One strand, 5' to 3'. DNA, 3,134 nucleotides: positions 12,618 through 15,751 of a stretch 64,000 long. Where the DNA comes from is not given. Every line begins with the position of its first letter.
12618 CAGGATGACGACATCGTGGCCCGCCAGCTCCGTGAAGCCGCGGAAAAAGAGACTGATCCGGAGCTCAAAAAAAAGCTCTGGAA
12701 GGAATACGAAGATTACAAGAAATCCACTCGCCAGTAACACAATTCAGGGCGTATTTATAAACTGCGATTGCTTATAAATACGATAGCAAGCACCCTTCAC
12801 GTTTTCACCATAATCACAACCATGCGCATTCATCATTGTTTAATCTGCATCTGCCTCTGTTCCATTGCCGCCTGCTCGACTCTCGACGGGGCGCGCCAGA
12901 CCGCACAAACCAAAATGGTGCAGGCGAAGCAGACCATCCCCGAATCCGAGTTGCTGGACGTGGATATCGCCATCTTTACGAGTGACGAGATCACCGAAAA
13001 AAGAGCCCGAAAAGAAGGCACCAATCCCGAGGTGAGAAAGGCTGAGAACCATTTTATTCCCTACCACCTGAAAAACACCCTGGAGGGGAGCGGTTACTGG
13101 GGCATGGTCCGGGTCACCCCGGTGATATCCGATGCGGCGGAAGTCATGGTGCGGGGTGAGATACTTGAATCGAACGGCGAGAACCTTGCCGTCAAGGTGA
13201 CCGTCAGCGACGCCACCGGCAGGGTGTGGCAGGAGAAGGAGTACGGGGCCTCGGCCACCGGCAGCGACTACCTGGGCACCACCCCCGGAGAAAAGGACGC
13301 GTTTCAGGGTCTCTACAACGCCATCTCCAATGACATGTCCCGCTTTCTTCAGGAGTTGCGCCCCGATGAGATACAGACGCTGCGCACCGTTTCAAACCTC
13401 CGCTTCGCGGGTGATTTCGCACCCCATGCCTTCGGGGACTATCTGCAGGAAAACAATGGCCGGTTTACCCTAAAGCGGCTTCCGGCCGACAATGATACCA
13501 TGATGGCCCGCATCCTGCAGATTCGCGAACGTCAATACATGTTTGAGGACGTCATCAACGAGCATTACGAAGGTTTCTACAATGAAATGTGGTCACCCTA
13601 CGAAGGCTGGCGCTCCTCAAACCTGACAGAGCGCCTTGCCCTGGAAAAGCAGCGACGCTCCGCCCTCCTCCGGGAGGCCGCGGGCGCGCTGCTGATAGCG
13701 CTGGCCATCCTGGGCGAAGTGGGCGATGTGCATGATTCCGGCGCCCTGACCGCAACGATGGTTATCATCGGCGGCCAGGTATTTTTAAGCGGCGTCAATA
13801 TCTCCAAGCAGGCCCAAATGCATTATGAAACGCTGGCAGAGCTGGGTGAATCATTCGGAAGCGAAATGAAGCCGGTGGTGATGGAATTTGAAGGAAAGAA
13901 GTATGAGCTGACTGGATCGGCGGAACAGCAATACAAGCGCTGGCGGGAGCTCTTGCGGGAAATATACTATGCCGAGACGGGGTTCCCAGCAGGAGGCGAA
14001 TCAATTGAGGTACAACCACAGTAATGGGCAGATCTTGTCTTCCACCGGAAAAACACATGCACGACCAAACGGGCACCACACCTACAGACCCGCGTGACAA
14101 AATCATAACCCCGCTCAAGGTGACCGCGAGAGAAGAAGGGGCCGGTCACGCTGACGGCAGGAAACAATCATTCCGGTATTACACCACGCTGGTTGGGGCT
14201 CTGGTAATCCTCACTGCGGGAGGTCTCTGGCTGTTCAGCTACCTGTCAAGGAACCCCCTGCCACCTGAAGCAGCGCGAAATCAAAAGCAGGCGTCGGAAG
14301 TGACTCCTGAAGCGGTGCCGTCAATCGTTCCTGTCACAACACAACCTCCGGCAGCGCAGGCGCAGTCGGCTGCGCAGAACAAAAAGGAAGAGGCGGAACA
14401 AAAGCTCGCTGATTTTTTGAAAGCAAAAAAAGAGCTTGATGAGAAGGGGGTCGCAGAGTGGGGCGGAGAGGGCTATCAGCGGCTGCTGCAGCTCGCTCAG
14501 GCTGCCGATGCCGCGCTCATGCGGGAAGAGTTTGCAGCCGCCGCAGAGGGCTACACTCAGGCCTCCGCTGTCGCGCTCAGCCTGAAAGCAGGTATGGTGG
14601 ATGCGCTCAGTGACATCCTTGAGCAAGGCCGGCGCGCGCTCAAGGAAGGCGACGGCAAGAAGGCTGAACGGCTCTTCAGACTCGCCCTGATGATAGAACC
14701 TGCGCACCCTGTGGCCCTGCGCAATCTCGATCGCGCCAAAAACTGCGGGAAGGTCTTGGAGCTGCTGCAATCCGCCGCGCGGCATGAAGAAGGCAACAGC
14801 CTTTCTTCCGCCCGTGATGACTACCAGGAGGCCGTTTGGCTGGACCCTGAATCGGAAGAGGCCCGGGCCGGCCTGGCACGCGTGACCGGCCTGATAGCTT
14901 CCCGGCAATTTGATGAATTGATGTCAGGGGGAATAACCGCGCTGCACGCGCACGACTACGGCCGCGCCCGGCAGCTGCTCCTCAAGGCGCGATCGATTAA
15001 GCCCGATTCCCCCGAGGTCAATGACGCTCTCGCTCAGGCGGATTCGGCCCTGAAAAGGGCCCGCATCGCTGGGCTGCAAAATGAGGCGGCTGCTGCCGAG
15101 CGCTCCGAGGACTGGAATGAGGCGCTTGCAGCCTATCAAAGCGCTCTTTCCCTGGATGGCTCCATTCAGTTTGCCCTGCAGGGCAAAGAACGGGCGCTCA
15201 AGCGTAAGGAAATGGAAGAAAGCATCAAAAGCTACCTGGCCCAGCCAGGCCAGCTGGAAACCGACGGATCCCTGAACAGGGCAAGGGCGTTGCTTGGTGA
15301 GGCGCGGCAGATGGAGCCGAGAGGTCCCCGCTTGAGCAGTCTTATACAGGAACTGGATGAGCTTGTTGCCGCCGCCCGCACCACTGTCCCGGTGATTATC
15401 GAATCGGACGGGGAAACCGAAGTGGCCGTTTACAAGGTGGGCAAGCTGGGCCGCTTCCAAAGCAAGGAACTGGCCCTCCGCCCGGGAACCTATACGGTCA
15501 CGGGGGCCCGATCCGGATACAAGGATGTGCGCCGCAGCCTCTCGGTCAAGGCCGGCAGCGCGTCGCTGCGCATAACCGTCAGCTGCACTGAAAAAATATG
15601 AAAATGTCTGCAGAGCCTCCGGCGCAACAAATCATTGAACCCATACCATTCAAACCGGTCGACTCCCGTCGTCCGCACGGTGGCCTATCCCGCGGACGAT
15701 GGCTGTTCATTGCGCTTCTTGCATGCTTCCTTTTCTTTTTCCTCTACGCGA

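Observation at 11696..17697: Translationally coupled lipoprotein-TPR-PEGA/FGE genes under a consensus promoter, immediately upstream of the stator-like module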

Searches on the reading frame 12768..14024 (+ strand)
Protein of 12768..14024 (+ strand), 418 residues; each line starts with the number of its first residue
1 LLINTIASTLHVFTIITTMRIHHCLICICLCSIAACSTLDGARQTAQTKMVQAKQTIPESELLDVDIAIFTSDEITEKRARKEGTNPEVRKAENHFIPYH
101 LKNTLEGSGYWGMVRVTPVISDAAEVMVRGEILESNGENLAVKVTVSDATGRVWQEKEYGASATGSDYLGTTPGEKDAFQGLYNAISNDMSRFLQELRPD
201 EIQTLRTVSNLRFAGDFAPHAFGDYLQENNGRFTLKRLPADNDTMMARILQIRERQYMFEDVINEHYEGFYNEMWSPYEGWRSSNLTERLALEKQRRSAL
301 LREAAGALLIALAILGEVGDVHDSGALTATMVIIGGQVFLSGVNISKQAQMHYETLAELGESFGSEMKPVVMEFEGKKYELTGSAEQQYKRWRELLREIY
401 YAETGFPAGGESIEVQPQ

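Call 5: search_protein_families(library=pfam, proteins=[window:12768-14024:+], max_evalue=0.01)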
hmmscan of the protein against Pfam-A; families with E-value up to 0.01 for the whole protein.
window:12768-14024:+ (418 aa): 0 families

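Call 6: search_protein_families(library=ncbifam, proteins=[window:12768-14024:+], max_evalue=0.01)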
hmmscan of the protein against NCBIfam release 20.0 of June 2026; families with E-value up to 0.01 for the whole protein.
window:12768-14024:+ (418 aa): 0 families

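Call 7: search_protein_families(library=padloc, proteins=[window:12768-14024:+], max_evalue=0.01)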
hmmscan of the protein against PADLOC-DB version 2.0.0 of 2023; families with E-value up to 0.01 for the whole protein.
window:12768-14024:+ (418 aa): 0 families

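Call 35: find_homologous_proteins(query=window:12822-14024:+)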
Query window:12822-14024:+ (400 aa): 1165 proteins with E <= 0.001 among 8000 candidates; the best 120 are listed.
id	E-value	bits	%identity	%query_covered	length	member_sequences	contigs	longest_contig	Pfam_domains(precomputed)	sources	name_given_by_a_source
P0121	2.1e-255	865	97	99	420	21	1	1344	-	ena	-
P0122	2.1e-232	789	87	100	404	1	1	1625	-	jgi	jgi:hypothetical protein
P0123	4.5e-231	785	87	98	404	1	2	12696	-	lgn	-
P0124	1.7e-229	779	88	98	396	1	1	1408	-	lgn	-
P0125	5.7e-228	774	86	99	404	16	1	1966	-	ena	-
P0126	8.5e-228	774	86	100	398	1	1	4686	-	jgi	jgi:hypothetical protein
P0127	5.0e-216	735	82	100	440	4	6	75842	-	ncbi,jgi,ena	-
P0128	1.1e-213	727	81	100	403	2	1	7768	-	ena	-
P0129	1.1e-209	714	81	98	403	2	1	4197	-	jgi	jgi:hypothetical protein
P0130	5.3e-207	705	79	100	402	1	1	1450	-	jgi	jgi:hypothetical protein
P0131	5.2e-200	682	76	100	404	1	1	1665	-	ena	-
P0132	6.3e-199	679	75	100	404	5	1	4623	-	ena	-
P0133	5.6e-196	669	76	96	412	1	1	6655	-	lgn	-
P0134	1.4e-178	612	68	99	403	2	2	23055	-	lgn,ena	-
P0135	4.4e-177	607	70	96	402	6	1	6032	-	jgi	jgi:hypothetical protein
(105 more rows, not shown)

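Call 38: search_solved_structures(query=A2, max_evalue=1)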
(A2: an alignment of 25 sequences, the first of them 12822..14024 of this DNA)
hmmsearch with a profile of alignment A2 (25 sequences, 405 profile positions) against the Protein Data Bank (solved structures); distinct sequences matched with E-value up to 1: 0.

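Call 54: predict_structure(alignment_id=A2)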
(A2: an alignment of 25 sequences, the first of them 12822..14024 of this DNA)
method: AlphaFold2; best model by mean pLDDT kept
length: 400 residues; sequences in the alignment: 25
mean_pLDDT: 79.7   pTM: 0.78
mean pLDDT of the five models: 79.7, 77.4, 77.0, 74.4, 74.2
residues with pLDDT >= 90: 107; 70-90: 210; 50-70: 69; < 50: 14
segments of 3 or more residues with pLDDT < 50: 18-21, 392-400
pLDDT, mean of each block of 10 residues (from residue 1): 70 57 62 90 93 85 80 86 93 92 90 91 95 93 89 82 95 94 92 90 85 77 83 85 81 82 88 82 75 67 58 69 67 79 76 62 64 76 75 41
secondary structure, 60 per line:
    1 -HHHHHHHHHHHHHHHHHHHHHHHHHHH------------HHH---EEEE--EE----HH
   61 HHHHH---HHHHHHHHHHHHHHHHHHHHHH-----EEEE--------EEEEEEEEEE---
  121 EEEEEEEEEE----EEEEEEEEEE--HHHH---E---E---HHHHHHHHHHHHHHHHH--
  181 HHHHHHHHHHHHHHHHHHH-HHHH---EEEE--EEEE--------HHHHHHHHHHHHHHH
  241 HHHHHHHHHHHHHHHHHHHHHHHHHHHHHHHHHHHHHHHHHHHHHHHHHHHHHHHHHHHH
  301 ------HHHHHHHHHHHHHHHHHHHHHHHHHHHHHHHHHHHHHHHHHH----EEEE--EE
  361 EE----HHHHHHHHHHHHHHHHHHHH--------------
elements in order: H2-28 E47-50 H59-65 H69-90 E96-99 E108-117 E121-130 E135-144 H147-150 H162-178 H181-199 H201-204 E208-211 E214-217 H226-300 H307-348 E353-356 E359-362 H367-386

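Call 57: fold_search(model_id=the predicted structure, library=pdb)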
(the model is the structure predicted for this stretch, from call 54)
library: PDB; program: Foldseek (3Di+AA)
matches with E <= 10: 463; with E <= 0.001: 1
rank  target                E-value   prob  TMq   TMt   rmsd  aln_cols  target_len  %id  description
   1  4r40_A                9.3e-04  1.00  0.18  0.17   6.3       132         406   11  Crystal Structure of TolB/Pal complex from Yersinia pestis. (released 2014-09-03)
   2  4pwz_A                3.4e-03  1.00  0.19  0.19   6.6       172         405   11  Crystal structure of TolB protein from Yersinia pestis CO92 (released 2014-04-02)
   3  4r40_C                5.6e-03  0.98  0.19  0.18   6.6       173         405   10  Crystal Structure of TolB/Pal complex from Yersinia pestis. (released 2014-09-03)
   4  8h1s_B                6.6e-03  0.82  0.17  0.32  11.0       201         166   12  Crystal structure of apo-LptDE complex (released 2023-10-11)
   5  4pwz_B                6.9e-03  0.99  0.19  0.19   6.4       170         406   11  Crystal structure of TolB protein from Yersinia pestis CO92 (released 2014-04-02)
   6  3iax_A                9.1e-03  0.99  0.19  0.19   5.9       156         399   10  The crystal structure of the TolB box of Colicin A in complex with TolB reveals important differences in the recruitme (released 2009-10-13)
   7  1c5k                  2.1e-02  0.97  0.18  0.18   6.0       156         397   11  THE STRUCTURE OF TOLB, AN ESSENTIAL COMPONENT OF THE TOL-DEPENDENT TRANSLOCATION SYSTEM AND ITS INTERACTIONS WITH THE TR (released 2000-12-06)
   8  2ivz_A                2.2e-02  0.99  0.19  0.20   5.4       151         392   10  Structure of TolB in complex with a peptide of the colicin E9 T- domain (released 2006-08-16)
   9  2ivz_C                2.6e-02  0.84  0.15  0.15   8.7       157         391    9  Structure of TolB in complex with a peptide of the colicin E9 T- domain (released 2006-08-16)
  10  2w8b_A                2.7e-02  0.97  0.19  0.19   5.7       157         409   10  Crystal structure of processed TolB in complex with Pal (released 2009-02-17)
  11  2hqs_A                3.2e-02  0.96  0.19  0.18   5.7       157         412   10  Crystal structure of TolB/Pal complex (released 2007-04-03)
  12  4jml_A                3.7e-02  0.98  0.20  0.20   5.0       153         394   10  Crystal structure of the TolB(P201C)-ColicinE9 TBE peptide(A33C) complex. (released 2013-07-17)
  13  6pnv                  4.4e-02  0.91  0.19  0.18   6.8       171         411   10  1.42 Angstrom Resolution Crystal Structure of Translocation Protein TolB from Salmonella enterica (released 2019-07-17)
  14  2w8b_B                5.4e-02  0.92  0.19  0.19   5.6       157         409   10  Crystal structure of processed TolB in complex with Pal (released 2009-02-17)
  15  2hqs_B                5.8e-02  0.95  0.20  0.20   5.5       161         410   11  Crystal structure of TolB/Pal complex (released 2007-04-03)
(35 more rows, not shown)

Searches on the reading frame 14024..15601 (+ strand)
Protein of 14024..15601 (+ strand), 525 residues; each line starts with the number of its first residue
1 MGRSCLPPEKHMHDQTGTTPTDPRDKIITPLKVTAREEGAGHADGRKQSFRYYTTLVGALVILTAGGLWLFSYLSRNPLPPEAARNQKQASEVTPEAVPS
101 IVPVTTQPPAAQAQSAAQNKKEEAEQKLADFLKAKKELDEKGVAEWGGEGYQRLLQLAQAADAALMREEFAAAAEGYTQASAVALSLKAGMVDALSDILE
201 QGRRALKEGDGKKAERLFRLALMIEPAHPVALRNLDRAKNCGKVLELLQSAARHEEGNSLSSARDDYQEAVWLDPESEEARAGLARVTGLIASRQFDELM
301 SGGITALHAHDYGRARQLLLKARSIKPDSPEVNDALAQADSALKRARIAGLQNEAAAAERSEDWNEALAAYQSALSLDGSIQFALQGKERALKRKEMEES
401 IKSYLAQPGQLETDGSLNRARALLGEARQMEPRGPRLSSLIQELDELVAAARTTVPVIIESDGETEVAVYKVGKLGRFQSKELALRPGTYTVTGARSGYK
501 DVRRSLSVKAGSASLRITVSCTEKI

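Call 5: search_protein_families(library=pfam, proteins=[window:14024-15601:+], max_evalue=0.01)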
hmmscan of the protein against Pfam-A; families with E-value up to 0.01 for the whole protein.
window:14024-15601:+ (525 aa): 7 families
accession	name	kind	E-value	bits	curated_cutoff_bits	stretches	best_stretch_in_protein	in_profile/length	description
PF13414.12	TPR_11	-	2.6e-07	30.7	26.8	0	257-285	7-35/42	TPR repeat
PF00515.34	TPR_1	-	7.9e-06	25.9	27.8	0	352-378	5-31/34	Tetratricopeptide repeat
PF07719.23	TPR_2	-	0.00014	22.2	27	1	350-378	3-31/34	Tetratricopeptide repeat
PF13428.12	TPR_14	-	0.0016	19.4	23.5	0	307-339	12-44/44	Tetratricopeptide repeat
PF20608.4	Phage_tube_C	-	0.0041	17.9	24.1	0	466-509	35-79/82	Phage tail tube protein C-terminal domain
PF14559.12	TPR_19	-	0.0049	17.6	25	0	306-345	1-40/68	Tetratricopeptide repeat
PF13620.12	CarboxypepD_reg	-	0.0051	17.6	32.3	0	457-514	19-75/82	Carboxypeptidase regulatory-like domain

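Call 6: search_protein_families(library=ncbifam, proteins=[window:14024-15601:+], max_evalue=0.01)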
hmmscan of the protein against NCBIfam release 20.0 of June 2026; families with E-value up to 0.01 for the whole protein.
window:14024-15601:+ (525 aa): 2 families
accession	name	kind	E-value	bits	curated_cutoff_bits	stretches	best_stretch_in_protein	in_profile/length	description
TIGR02917.1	PEP_TPR_lipo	equivalog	2.8e-06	25.5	312.2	2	179-286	449-541/899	XrtA/PEP-CTERM system TPR-repeat protein PrsT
TIGR02521.1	type_IV_pilW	equivalog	2e-05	24.2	154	0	304-435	39-169/234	type IV pilus biogenesis/stability protein PilW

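Call 7: search_protein_families(library=padloc, proteins=[window:14024-15601:+], max_evalue=0.01)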
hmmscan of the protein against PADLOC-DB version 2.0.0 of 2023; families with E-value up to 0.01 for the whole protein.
window:14024-15601:+ (525 aa): 0 families
